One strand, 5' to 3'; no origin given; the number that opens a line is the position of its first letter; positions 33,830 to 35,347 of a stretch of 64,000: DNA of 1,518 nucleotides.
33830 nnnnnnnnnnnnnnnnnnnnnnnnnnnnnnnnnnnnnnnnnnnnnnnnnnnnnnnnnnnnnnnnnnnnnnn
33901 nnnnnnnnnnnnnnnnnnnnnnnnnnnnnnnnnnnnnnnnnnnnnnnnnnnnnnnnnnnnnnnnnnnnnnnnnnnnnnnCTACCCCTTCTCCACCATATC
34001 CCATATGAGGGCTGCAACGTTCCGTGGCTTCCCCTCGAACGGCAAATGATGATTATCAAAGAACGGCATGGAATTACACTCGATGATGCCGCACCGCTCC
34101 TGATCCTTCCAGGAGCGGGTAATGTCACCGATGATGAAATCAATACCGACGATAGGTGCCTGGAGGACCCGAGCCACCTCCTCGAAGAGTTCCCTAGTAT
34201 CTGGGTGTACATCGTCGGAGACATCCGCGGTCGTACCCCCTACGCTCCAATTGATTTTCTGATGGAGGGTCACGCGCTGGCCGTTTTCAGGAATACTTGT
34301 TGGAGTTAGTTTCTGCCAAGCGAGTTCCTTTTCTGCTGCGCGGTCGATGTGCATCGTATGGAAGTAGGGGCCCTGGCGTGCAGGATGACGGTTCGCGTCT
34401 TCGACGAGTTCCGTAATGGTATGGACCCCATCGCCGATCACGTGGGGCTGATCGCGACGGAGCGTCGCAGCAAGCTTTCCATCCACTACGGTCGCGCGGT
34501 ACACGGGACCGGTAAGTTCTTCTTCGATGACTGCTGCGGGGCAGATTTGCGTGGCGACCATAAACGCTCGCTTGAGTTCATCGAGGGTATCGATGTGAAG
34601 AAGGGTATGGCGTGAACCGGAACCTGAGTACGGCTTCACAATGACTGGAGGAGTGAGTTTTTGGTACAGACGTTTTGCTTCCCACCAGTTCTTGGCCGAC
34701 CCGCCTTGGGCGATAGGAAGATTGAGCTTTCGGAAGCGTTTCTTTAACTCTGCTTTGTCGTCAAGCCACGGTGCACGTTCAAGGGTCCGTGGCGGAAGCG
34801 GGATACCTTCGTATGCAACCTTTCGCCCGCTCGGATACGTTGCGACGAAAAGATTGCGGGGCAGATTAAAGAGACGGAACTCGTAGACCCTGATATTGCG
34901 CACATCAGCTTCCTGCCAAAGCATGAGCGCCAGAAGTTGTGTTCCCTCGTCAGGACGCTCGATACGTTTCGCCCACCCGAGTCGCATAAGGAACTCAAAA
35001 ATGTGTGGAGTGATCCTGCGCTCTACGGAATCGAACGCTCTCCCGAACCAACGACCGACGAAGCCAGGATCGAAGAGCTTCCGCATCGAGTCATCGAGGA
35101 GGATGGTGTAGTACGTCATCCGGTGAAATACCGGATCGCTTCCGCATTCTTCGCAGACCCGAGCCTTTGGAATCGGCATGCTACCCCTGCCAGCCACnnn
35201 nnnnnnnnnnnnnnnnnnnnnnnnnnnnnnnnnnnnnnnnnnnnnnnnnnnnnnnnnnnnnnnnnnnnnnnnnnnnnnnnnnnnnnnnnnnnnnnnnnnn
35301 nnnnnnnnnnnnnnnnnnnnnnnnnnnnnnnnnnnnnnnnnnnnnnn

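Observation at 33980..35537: Cyanophycin-synthetase-like ATP-grasp protein lacking the Mur-ligase half, overlapping an MGMT-domain gene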

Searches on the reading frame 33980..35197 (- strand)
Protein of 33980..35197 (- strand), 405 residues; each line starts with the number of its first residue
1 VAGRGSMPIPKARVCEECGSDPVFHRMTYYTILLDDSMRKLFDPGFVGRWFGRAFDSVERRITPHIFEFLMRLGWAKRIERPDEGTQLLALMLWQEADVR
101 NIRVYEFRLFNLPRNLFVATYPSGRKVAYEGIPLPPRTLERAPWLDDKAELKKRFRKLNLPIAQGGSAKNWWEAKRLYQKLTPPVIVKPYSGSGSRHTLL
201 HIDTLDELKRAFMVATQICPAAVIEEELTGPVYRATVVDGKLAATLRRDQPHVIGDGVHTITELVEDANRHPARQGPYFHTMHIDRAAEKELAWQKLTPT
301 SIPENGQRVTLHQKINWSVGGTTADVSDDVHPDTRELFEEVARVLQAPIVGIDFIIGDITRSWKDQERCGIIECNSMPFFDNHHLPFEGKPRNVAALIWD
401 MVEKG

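Call 3: search_protein_families(library=pfam, proteins=[window:33980-35197:-], max_evalue=0.1)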
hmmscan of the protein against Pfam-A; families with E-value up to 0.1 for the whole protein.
window:33980-35197:- (405 aa): 2 families
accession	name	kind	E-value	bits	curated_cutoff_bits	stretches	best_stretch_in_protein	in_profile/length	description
PF02655.19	ATP-grasp_3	-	0.0015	19.1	23.2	0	146-201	2-50/160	ATP-grasp domain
PF07478.18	Dala_Dala_lig_C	-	0.0087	16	24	1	175-239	29-92/204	D-ala D-ala ligase C-terminus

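Call 4: search_protein_families(library=ncbifam, proteins=[window:33980-35197:-], max_evalue=0.1)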
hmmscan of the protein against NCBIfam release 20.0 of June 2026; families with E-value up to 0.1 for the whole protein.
window:33980-35197:- (405 aa): 17 families
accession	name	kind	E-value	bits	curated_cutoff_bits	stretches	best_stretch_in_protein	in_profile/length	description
NF010623.0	PRK14016.1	subfamily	7.7e-63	212.9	877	1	147-402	214-471/871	cyanophycin synthetase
TIGR02068.2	cya_phycin_syn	equivalog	8.8e-61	206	850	1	146-402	212-470/862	cyanophycin synthetase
NF002688.0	PRK02471.1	equivalog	3.6e-36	124.8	425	1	145-401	487-750/756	bifunctional glutamate--cysteine ligase GshA/glutathione synthetase GshB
TIGR03103.1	trio_acet_GNAT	equivalog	5.8e-29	101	569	1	177-384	326-528/547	N-acetylglutaminylglutamine synthetase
TIGR01435.1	glu_cys_lig_rel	equivalog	1.1e-22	80.1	656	1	152-395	474-712/719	bifunctional glutamate--cysteine ligase/glutathione synthetase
NF002378.0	PRK01372.1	subfamily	1.6e-06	27.1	243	1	147-246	100-197/305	D-alanine--D-alanine ligase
TIGR00768.1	rimK_fam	subfamily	0.00029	20.3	143.4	1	147-248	87-193/276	RimK family alpha-L-glutamate ligase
NF002563.0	PRK02186.1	subfamily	0.00066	18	625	1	146-233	106-193/890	argininosuccinate lyase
NF006286.0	PRK08462.1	equivalog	0.0014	17.5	740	1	145-217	115-188/445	acetyl-CoA carboxylase biotin carboxylase subunit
TIGR02144.1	LysX_arch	equivalog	0.0062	15.7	275.6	0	147-196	87-136/281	lysine biosynthesis protein LysX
TIGR03909.1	pyrrolys_PylC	equivalog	0.0089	14.8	248.3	1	181-238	123-177/374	3-methylornithine--L-lysine ligase PylC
NF009405.0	PRK12767.1-4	equivalog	0.01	14.8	390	1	147-248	112-208/320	carbamoyl phosphate synthase-like protein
NF009402.0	PRK12767.1-1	equivalog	0.013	14.4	218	1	146-216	114-181/329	carbamoyl phosphate synthase-like protein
NF006367.0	PRK08591.1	subfamily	0.029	13.1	597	1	145-223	113-192/451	acetyl-CoA carboxylase biotin carboxylase subunit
NF009554.0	PRK12999.1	equivalog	0.051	11.3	965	1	141-222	113-195/1147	pyruvate carboxylase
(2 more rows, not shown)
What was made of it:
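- On Cyanophycin synthetase CphA1: Query 146-402 aligns to CphA 212-471 at E 7.7e-63 (call 4).
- Checked: NCBIfam PRK14016 gives E 7.7e-63 and TIGR02068 gives 8.8e-61 (call 4).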

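Call 5: search_solved_structures(query=window:33980-35197:-, max_evalue=0.01, show_alignments=2)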
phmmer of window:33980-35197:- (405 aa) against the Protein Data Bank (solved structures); distinct sequences matched with E-value up to 0.01: 10.
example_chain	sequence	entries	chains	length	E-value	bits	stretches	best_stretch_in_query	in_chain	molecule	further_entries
7lgn_A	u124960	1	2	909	2.5e-34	122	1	156-402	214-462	Cyanophycin synthase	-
7lgm_A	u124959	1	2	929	3.6e-33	118.2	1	147-402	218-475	Cyanophycin synthase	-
7wac_A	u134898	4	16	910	3.9e-32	114.8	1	147-402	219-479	Cyanophycin synthase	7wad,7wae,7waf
7ta5_A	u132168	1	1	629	2.9e-29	105.3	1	156-400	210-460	Glutathione synthase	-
7lg5_A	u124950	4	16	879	4e-29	104.9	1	152-402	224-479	Cyanophycin synthase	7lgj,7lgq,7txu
7txv_A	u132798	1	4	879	4e-29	104.9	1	152-402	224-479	Cyanophycin synthase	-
8fxh_A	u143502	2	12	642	3.2e-28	101.9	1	147-399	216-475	RimK domain-containing protein ATP-grasp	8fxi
3ln6_A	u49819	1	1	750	1e-23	87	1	151-394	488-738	Glutathione biosynthesis bifunctional protein gshAB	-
3ln7_A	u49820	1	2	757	5.8e-22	81.2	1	152-396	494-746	Glutathione biosynthesis bifunctional protein gshAB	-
8evy_B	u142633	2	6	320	0.00015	23.9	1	132-256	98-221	D-alanine--D-alanine ligase B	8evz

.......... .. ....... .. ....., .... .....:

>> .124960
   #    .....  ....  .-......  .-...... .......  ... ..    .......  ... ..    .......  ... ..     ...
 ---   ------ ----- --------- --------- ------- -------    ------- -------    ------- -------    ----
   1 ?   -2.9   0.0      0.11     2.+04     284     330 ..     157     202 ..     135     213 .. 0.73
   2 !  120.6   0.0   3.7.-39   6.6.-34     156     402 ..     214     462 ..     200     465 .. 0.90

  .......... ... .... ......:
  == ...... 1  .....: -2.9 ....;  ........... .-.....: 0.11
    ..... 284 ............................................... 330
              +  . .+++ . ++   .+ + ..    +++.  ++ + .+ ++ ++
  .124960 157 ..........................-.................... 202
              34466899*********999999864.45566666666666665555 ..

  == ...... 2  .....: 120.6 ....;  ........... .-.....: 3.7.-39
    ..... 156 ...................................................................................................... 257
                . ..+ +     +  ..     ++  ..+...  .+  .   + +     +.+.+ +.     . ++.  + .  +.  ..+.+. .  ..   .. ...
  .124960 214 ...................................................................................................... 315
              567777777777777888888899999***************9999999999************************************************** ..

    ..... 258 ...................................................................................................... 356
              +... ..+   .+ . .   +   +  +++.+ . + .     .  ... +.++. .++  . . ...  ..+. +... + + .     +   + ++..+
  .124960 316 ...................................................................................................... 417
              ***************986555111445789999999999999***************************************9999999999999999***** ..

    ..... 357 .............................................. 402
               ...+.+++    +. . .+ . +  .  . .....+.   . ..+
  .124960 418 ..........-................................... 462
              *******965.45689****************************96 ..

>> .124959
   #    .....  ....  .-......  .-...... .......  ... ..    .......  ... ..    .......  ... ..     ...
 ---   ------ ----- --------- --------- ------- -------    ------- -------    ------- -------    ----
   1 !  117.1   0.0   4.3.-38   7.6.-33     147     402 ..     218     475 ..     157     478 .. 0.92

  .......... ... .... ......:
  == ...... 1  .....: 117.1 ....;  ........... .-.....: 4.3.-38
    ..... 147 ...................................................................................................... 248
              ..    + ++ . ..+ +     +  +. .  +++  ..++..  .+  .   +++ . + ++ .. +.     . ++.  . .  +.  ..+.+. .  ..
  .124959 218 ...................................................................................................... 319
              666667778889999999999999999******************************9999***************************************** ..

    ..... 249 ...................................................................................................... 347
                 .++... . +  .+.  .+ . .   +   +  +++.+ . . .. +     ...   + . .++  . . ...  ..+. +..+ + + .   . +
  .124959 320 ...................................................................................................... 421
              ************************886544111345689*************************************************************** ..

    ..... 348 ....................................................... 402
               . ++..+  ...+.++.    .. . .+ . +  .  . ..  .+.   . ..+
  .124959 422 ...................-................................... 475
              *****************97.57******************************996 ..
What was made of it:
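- On Cyanophycin synthetase CphA1: PDB CphA1 chains give E 2.5e-34 and weaker (call 5).
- Checked: PDB CphA1 chains give 2.5e-34 and weaker (call 5).
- There are weak Ddl hits (27 bits, call 4; PDB 8evy E 1.5e-4, call 5).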

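Call 6: find_homologous_proteins(query=window:33980-35197:-)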
Query window:33980-35197:- (405 aa): 559 proteins with E <= 0.001 among 4587 candidates; the best 120 are listed.
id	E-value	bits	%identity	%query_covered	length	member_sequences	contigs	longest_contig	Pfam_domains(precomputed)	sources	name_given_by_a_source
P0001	7.7e-278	939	100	99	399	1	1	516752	-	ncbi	-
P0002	4.7e-262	887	100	94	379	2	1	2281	-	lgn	-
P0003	1.2e-224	764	80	99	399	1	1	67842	-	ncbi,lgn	ncbi:MAG: hypothetical protein ACM3TU_03715 [Bacillota bacterium]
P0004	7.5e-222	755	79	98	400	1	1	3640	-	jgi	jgi:D-alanine-D-alanine ligase-like ATP-grasp enzyme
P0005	1.3e-220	751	80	99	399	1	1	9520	-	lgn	-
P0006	2.5e-219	746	79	98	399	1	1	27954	-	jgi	jgi:D-alanine-D-alanine ligase-like ATP-grasp enzyme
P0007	2.6e-218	743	77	99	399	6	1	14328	-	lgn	-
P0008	4.0e-216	736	78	98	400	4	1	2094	-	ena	-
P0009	9.0e-216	735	78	99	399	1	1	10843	-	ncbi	-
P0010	2.0e-215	733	77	99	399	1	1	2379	-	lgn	-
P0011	2.1e-215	733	77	98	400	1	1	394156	-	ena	-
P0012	4.4e-215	732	75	99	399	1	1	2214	-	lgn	-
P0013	1.1e-213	728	77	99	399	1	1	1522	-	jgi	jgi:D-alanine-D-alanine ligase-like ATP-grasp enzyme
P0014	1.3e-211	721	80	94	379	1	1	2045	-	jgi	jgi:D-alanine-D-alanine ligase-like ATP-grasp enzyme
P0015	1.6e-208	711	75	99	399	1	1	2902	-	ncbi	-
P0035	1.5e-187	642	68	99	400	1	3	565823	PF02655.20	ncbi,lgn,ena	ncbi:MAG: hypothetical protein AAB472_01340 [Patescibacteria group bacterium]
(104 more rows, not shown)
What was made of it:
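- On Cyanophycin synthetase CphA1: The protein ends at residue 399, and most of the 120 listed homologues are 394-413 aa (call 6).
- Checked: Most of the 120 listed homologues are 394-413 aa (range 379-432), and the 100%-identical NCBI protein is 399 aa (call 6).
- Family and architecture: 559 homologues, and the best 120 are 379-432 aa and 60-100% identical (call 6). JGI labels relatives 'D-alanine-D-alanine ligase-like' (call 6).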

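Call 11: find_encoding_contigs(protein=P0001, flank=10000, max_places=2)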
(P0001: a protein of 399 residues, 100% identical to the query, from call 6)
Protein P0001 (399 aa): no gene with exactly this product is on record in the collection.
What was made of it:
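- Tried and rejected: Not on record (call 11), so the rest of the source genome could not be searched for a Mur-ligase or a BshC-like gene.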

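Call 12: find_encoding_contigs(protein=P0035, flank=8000, max_places=2)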
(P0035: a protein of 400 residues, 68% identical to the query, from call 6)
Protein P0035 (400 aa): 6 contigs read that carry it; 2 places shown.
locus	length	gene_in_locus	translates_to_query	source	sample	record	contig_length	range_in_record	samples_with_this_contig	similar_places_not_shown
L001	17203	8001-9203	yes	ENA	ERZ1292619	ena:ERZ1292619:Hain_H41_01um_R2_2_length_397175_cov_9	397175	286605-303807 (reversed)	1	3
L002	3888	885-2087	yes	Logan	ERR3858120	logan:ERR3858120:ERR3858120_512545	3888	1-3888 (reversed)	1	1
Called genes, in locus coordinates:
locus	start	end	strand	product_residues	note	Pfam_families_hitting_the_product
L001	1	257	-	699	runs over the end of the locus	PF00133:tRNA-synt_1, PF09334:tRNA-synt_1g, PF00133:tRNA-synt_1, PF09334:tRNA-synt_1g (weak), PF08264:Anticodon_1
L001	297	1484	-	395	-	PF00814:TsaD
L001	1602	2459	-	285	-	-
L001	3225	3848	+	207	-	PF01300:Sua5_yciO_yrdC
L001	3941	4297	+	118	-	-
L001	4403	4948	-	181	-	-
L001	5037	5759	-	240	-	-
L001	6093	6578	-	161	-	-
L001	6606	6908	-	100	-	-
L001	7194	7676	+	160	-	-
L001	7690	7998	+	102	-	PF01035:DNA_binding_1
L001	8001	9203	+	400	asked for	PF02655:ATP-grasp_3 (faint)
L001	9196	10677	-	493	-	-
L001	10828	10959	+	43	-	-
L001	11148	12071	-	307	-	PF00890:FAD_binding_2 (faint), PF01134:GIDA (faint), PF01266:DAO (faint), PF01494:FAD_binding_3 (faint), PF07992:Pyr_redox_2, PF12831:FAD_oxidored (weak), PF13738:Pyr_redox_3, PF00070:Pyr_redox, +4 more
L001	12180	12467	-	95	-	-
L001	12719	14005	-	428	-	PF00091:Tubulin, PF12327:FtsZ_C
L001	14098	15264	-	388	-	PF02491:SHS2_FTSA, PF14450:FtsA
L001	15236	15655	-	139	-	PF02130:YbeY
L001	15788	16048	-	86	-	-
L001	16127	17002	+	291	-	-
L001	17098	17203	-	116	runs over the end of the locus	-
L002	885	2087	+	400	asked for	PF02655:ATP-grasp_3 (faint)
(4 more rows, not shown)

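Call 14: find_related_loci(query=A1, collection=genome_contigs, flank=6000)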
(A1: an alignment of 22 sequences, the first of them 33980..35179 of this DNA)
Query A1 (399 aa) in genome_contigs; peptide patterns used: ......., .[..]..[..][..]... (x = any residue, [..] = any of these).
133 stretches matched a pattern; 92 encode a relative of the query (tblastn E <= 1e-3); the best 80 are kept; 80 distinct loci.
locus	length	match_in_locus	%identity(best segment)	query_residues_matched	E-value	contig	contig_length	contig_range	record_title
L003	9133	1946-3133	78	1-396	0e+0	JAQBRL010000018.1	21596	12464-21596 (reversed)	MAG: Parcubacteria group bacterium isolate RYN_398 scaffold_5076636, whole genome shotgun sequence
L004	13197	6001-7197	80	1-399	0e+0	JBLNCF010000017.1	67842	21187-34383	MAG: Bacillota bacterium isolate MAG132 PRJNA950955_bin39_renamed_16, whole genome shotgun sequence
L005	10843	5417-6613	78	1-399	0e+0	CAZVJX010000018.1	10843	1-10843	MAG TPA_asm: uncultured Candidatus Saccharibacteria bacterium isolate SRP193066_co1_81 genome assembly, contig: NODE_544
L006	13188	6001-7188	74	1-396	0e+0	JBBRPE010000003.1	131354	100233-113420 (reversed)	MAG: Candidatus Paceibacteria bacterium isolate La1_metabat2.398 LA1C_B2.398_k141_3524705L_131354_cov_13.9990, whole gen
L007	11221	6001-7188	75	1-396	0e+0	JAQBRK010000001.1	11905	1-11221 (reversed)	MAG: Parcubacteria group bacterium isolate RYN_397 scaffold_2344244, whole genome shotgun sequence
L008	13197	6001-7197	68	1-399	0e+0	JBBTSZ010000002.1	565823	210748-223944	MAG: Patescibacteria group bacterium isolate H41-bin015_1 H41_bin015_1_000000000002, whole genome shotgun sequence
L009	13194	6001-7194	66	1-397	5e-179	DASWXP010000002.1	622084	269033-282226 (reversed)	MAG TPA_asm: Candidatus Paceibacterota bacterium isolate SMAG_U3688 k141_7539, whole genome shotgun sequence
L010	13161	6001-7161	67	9-395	1e-177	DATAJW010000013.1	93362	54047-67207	MAG TPA_asm: Candidatus Paceibacterota bacterium isolate SMAG_U6922 k141_2738, whole genome shotgun sequence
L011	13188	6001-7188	65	3-397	1e-177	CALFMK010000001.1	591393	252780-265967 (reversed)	MAG TPA_asm: uncultured bacterium isolate SRR6231188_bin.80_CONCOCT_v1.1_MAG genome assembly, contig: ERZ650241.1, whole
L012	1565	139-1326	64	1-395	0e+0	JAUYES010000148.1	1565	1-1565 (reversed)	MAG: Holophaga sp. isolate C21_concoct.bin.29_sub C21_k141_286537, whole genome shotgun sequence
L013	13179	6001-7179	65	5-396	6e-176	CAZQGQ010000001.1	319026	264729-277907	MAG TPA_asm: uncultured Candidatus Saccharibacteria bacterium isolate SRP128246_co1_221 genome assembly, contig: NODE_9_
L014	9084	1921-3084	65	9-396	5e-175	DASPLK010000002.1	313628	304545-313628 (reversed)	MAG TPA_asm: Candidatus Paceibacterota bacterium isolate SMAG_U12061 k141_105660, whole genome shotgun sequence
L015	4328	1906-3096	62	1-397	0e+0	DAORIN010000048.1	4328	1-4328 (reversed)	MAG TPA_asm: Candidatus Paceibacterota bacterium isolate AMR_MDS_5576 NODE_4227_length_4328_cov_5.711912, whole genome s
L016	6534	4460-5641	66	3-395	1e-175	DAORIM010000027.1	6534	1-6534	MAG TPA_asm: Candidatus Paceibacterota bacterium isolate AMR_MDS_5577 NODE_2174_length_6534_cov_6.560272, whole genome s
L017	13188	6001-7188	65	1-395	6e-174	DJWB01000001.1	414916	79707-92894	MAG TPA_asm: Patescibacteria group bacterium UBA6241 UBA6241_contig_4350, whole genome shotgun sequence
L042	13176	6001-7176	61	9-395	4e-164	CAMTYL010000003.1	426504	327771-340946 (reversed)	MAG: uncultured bacterium isolate G04_MAG_00032 genome assembly, contig: G04_MAG_00032_000000000003, whole genome shotgu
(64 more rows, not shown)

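Call 26: predict_structure(alignment_id=A1)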
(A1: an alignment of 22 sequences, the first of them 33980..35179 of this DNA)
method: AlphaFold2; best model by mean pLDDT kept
length: 399 residues; sequences in the alignment: 22
mean_pLDDT: 80.6   pTM: 0.79
mean pLDDT of the five models: 80.6, 79.9, 77.3, 77.1, 73.4
residues with pLDDT >= 90: 138; 70-90: 176; 50-70: 60; < 50: 25
segments of 3 or more residues with pLDDT < 50: 1-3, 5-7, 11-20, 311-314, 376-379
pLDDT, mean of each block of 10 residues (from residue 1): 47 44 59 61 72 84 88 83 81 92 79 92 87 80 81 90 93 94 71 88 90 84 87 91 84 95 74 72 88 96 75 58 92 94 90 93 84 55 72 89
secondary structure, 60 per line:
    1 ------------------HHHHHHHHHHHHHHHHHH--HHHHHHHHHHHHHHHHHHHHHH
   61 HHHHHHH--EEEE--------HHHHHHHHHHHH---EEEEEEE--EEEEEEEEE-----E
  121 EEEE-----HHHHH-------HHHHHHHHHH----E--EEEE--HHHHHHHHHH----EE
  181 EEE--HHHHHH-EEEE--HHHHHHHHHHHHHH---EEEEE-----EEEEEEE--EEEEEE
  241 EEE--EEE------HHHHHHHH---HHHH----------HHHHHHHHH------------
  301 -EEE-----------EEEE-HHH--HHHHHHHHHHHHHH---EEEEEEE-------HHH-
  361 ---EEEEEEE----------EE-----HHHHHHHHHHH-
elements in order: H19-36 H39-67 E70-73 H82-93 E97-103 E106-114 E120-124 H130-134 H142-151 E159-162 H165-174 E179-183 H186-191 E193-196 H199-212 E216-220 E226-232 E235-243 E246-248 H255-262 H266-269 H280-288 E302-304 E316-319 H326-339 E343-349 E364-370 H388-398
